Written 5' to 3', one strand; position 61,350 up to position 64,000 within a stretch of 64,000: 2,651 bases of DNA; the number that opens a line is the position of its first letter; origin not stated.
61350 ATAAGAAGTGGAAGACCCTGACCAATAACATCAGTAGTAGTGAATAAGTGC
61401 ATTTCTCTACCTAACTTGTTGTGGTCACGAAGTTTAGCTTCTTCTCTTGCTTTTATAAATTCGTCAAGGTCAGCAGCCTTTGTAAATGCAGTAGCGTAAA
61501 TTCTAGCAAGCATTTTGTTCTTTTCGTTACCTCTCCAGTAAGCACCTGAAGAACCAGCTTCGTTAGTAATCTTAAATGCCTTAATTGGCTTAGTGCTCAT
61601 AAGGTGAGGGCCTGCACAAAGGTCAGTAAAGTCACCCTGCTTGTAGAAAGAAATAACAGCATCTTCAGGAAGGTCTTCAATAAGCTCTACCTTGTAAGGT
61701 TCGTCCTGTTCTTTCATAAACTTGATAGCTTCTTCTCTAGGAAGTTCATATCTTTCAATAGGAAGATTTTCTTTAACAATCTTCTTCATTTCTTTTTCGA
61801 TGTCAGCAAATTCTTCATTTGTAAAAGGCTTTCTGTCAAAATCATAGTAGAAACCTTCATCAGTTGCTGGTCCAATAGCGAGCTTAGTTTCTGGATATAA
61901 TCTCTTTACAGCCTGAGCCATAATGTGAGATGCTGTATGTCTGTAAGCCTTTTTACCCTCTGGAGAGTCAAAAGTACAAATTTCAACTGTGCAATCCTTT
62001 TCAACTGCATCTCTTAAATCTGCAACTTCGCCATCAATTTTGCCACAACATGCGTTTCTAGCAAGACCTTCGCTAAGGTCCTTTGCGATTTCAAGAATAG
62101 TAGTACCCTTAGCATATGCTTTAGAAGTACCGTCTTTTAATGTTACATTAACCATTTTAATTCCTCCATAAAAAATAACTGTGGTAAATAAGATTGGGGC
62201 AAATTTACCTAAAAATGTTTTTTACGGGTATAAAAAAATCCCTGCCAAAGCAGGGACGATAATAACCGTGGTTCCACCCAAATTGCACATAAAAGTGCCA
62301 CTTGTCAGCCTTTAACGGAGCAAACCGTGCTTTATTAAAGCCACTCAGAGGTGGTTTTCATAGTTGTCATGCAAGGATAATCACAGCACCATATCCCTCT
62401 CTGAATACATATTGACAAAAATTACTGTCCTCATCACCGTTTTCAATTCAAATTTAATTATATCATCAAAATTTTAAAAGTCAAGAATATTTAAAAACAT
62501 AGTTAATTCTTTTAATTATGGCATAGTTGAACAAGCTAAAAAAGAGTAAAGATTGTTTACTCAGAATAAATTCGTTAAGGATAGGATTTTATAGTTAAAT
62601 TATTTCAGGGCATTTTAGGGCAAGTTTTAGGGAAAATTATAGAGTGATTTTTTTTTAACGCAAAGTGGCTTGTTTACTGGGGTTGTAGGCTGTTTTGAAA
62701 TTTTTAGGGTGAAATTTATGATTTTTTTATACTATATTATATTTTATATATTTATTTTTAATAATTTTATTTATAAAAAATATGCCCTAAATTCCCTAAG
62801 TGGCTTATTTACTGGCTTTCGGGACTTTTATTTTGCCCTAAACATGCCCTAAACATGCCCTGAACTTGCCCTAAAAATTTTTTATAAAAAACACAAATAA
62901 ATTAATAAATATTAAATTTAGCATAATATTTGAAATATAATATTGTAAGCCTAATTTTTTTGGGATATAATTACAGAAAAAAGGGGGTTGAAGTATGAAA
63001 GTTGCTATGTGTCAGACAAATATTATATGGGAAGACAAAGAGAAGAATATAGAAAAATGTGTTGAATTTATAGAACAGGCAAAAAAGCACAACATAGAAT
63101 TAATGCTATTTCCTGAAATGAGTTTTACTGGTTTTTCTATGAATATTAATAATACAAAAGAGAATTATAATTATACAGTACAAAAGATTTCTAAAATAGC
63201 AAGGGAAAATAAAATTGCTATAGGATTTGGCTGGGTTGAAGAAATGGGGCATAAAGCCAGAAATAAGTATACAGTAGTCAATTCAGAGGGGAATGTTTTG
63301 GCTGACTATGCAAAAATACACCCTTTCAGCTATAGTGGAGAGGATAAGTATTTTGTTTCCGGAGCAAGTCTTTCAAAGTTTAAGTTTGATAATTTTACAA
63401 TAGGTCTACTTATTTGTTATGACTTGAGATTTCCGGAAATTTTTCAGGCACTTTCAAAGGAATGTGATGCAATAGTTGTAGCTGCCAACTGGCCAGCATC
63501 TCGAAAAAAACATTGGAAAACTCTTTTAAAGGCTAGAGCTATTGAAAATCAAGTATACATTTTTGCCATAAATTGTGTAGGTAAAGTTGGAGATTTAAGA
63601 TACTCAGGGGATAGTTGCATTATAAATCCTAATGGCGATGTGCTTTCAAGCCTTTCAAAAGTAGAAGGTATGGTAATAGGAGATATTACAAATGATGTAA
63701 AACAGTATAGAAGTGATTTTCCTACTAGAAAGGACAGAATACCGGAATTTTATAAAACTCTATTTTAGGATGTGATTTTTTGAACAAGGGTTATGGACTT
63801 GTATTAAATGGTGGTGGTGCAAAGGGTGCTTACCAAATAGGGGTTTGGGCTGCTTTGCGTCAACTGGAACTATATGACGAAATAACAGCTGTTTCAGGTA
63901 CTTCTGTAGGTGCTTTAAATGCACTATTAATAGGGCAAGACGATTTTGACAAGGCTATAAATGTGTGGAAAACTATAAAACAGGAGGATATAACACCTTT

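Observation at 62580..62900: Iteron-like convergent repeat arrays around an AT-rich core upstream of a C-N hydrolase gene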

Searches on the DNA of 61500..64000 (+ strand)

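Call 6: search_rna_families(source=window, start=61500, end=64000, threshold=evalue, max_evalue=1)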
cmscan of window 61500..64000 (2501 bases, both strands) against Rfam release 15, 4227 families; matches with E-value up to 1: 2.
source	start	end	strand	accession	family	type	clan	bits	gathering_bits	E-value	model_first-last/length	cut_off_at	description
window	62249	62446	-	RF00230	T-box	Cis-reg; leader;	-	112.3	93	1.9e-25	1-219/219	no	T-box leader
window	61636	61695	+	RF00287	SNORD44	Gene; snRNA; snoRNA; CD-box;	CL00060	19.7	40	0.76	1-61/61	no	Small nucleolar RNA SNORD44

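Call 8: search_dna_similar(query=window:62480-62995:+, collection=plasmids, mode=distant, max_evalue=0.01)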
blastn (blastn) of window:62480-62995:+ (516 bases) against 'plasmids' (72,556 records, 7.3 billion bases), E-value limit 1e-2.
No match.

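Call 9: search_dna_similar(query=window:62480-62995:+, collection=phages, mode=distant, max_evalue=0.01)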
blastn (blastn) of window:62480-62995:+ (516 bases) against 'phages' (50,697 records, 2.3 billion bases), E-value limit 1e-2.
No match.

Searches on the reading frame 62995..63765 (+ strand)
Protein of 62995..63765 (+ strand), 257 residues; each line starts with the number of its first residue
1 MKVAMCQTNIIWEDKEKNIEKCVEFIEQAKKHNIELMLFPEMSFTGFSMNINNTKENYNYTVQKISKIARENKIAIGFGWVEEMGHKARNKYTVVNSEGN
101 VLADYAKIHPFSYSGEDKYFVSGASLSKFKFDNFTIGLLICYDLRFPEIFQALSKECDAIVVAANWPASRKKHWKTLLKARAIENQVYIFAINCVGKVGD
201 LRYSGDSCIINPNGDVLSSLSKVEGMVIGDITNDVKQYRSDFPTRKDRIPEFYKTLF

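Call 10: find_encoding_contigs(protein=window:62995-63765:+, flank=10000, max_places=10)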
Protein window:62995-63765:+ (257 aa): 25 contigs read that carry it; 10 places shown.
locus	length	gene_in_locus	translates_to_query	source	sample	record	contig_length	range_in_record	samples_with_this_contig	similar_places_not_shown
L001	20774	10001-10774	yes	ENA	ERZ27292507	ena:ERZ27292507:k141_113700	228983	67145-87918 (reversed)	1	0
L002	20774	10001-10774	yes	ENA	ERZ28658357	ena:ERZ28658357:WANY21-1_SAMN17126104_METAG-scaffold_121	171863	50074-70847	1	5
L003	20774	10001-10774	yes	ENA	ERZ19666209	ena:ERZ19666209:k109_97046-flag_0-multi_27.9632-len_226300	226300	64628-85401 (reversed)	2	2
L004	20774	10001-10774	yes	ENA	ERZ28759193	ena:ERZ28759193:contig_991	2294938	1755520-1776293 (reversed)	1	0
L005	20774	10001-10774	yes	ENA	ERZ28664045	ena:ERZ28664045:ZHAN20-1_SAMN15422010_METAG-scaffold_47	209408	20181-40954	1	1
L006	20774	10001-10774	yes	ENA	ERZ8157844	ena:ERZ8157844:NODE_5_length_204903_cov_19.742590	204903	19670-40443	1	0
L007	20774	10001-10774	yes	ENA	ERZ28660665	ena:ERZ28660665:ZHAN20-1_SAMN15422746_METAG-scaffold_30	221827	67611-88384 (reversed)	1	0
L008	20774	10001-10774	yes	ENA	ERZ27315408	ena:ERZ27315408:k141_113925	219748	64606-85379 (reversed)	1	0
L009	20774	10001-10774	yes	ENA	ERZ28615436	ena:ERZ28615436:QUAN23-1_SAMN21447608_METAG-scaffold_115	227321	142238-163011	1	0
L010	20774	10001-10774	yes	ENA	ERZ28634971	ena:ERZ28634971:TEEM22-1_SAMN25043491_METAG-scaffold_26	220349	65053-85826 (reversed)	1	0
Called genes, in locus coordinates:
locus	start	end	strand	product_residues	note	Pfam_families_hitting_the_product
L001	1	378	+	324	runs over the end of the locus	PF06325:PrmA, PF05175:MTS, PF13847:Methyltransf_31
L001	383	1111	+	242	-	PF20260:PUA_4, PF04452:Methyltrans_RNA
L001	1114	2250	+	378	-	PF00266:Aminotran_5, PF00155:Aminotran_1_2, PF01212:Beta_elim_lyase (weak)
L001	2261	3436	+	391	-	PF22025:ThiI_fer, PF02926:THUMP, PF02568:ThiI, PF06508:QueC (faint)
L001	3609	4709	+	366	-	PF00465:Fe-ADH, PF13685:Fe-ADH_2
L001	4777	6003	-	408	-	PF00579:tRNA-synt_1b, PF22421:SYY_C-terminal, PF01479:S4 (weak)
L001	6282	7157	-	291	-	PF00753:Lactamase_B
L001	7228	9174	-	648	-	PF02824:TGS, PF07973:tRNA_SAD, PF00587:tRNA-synt_2b, PF03129:HGTP_anticodon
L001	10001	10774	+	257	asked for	PF00795:CN_hydrolase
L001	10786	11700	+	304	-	PF01734:Patatin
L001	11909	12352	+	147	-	PF13291:ACT_4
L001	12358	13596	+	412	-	PF03447:NAD_binding_3, PF00742:Homoserine_dh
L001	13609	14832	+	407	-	PF00696:AA_kinase, PF01842:ACT, PF22468:ACT_9, PF13840:ACT_7, PF22468:ACT_9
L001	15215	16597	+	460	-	PF04715:, PF00425:Chorismate_bind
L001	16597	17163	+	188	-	PF00117:GATase, PF07722:Peptidase_C26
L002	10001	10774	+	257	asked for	PF00795:CN_hydrolase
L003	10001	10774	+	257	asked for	PF00795:CN_hydrolase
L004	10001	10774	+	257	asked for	PF00795:CN_hydrolase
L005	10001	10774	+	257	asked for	PF00795:CN_hydrolase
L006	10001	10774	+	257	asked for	PF00795:CN_hydrolase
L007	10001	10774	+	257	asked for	PF00795:CN_hydrolase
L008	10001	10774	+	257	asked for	PF00795:CN_hydrolase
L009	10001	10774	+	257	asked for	PF00795:CN_hydrolase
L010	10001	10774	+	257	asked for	PF00795:CN_hydrolase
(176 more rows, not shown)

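Call 48: find_homologous_proteins(query=window:62995-63765:+, max_evalue=1e-20)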
Query window:62995-63765:+ (257 aa): 7895 proteins with E <= 1e-20 among 8000 candidates; the best 120 are listed.
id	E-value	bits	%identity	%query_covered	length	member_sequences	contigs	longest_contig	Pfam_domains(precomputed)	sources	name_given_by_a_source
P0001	8.0e-171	584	100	100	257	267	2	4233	PF00795.28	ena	-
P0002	3.7e-141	487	80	100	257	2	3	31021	PF00795.28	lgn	-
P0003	1.9e-113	396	99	68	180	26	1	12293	PF00795.28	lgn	-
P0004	1.4e-96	341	58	100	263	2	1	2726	PF00795.28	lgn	-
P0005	1.4e-95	338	57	100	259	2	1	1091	PF00795.28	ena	-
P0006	7.1e-94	332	56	100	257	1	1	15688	PF00795.28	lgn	-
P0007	8.6e-94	332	58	100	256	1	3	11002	PF00795.28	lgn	-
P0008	8.8e-94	332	57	100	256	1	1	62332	PF00795.28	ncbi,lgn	-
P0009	2.3e-93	331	58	100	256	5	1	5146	PF00795.28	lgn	-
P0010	2.3e-93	331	57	100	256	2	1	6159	PF00795.28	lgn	-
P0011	2.5e-93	331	56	100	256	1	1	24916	PF00795.28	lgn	-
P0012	4.4e-93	330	56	96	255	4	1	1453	PF00795.28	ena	-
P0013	9.3e-93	329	56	100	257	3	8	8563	PF00795.28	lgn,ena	-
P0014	1.0e-92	329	58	100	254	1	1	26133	PF00795.28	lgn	-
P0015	2.0e-92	328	58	100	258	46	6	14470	PF00795.28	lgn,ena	-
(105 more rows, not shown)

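Call 49: find_encoding_contigs(protein=P0002, flank=6000, max_places=3)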
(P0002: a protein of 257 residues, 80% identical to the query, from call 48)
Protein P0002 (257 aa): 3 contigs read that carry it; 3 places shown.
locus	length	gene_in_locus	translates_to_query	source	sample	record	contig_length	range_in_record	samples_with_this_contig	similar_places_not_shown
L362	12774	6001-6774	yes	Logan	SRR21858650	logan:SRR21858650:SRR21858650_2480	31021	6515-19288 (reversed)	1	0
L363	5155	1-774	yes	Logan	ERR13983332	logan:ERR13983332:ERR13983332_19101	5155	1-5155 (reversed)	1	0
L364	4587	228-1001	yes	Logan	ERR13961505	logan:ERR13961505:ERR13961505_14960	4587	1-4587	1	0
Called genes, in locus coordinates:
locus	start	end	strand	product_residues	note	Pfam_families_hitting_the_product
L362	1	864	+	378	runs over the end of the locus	PF00266:Aminotran_5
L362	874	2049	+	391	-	PF22025:ThiI_fer, PF02926:THUMP, PF02568:ThiI, PF06508:QueC (faint)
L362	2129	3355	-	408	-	PF00579:tRNA-synt_1b, PF22421:SYY_C-terminal, PF01479:S4 (weak)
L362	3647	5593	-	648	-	PF02824:TGS, PF07973:tRNA_SAD, PF00587:tRNA-synt_2b, PF03129:HGTP_anticodon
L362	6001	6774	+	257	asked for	PF00795:CN_hydrolase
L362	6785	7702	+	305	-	PF01734:Patatin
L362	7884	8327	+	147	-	PF13291:ACT_4 (weak)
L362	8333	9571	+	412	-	PF03447:NAD_binding_3, PF00742:Homoserine_dh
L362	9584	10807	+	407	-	PF00696:AA_kinase, PF01842:ACT, PF22468:ACT_9, PF13840:ACT_7, PF22468:ACT_9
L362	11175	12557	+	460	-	PF04715:, PF00425:Chorismate_bind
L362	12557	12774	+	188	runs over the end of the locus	PF00117:GATase, PF07722:Peptidase_C26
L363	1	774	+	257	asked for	PF00795:CN_hydrolase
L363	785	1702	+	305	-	PF01734:Patatin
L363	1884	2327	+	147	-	PF13291:ACT_4 (weak)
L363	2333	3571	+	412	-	PF03447:NAD_binding_3, PF00742:Homoserine_dh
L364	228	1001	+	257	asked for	PF00795:CN_hydrolase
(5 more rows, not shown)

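Call 51: find_encoding_contigs(protein=P0008, flank=4000, max_places=1)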
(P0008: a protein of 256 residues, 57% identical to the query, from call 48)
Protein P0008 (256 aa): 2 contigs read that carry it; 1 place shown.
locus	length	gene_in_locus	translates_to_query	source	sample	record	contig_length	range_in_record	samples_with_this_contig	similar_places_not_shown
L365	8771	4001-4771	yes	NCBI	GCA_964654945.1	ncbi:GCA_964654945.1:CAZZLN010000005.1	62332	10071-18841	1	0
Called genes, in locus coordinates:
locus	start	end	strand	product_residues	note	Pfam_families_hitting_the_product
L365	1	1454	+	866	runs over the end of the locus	-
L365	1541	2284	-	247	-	PF07833:Cu_amine_oxidN1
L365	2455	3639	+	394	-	PF00155:Aminotran_1_2, PF00266:Aminotran_5, PF01053:Cys_Met_Meta_PP (weak)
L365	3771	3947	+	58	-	-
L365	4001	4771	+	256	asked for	PF00795:CN_hydrolase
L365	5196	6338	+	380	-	PF06180:CbiK, PF01903:CbiX (faint)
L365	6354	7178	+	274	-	-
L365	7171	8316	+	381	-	PF01497:Peripla_BP_2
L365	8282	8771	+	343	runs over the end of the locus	PF01032:FecCD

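Call 52: find_encoding_contigs(protein=P0014, flank=4000, max_places=1)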
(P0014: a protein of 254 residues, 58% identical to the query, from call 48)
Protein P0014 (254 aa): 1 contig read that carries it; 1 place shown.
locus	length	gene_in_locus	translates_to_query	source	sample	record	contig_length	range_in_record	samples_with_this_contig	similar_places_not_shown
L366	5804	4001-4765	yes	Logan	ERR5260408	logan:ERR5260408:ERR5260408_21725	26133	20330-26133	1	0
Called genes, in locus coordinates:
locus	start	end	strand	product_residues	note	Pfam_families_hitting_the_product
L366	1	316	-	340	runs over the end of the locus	PF00814:TsaD, PF02543:Carbam_trans_N, PF22521:HypF_C_2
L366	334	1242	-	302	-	PF23023:Anti-Pycsar_Apyc1, PF00753:Lactamase_B, PF12706:Lactamase_B_2 (weak)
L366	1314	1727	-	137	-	PF02699:YajC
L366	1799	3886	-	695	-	PF02903:Alpha-amylase_N, PF00128:Alpha-amylase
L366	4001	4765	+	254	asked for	PF00795:CN_hydrolase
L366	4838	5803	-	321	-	?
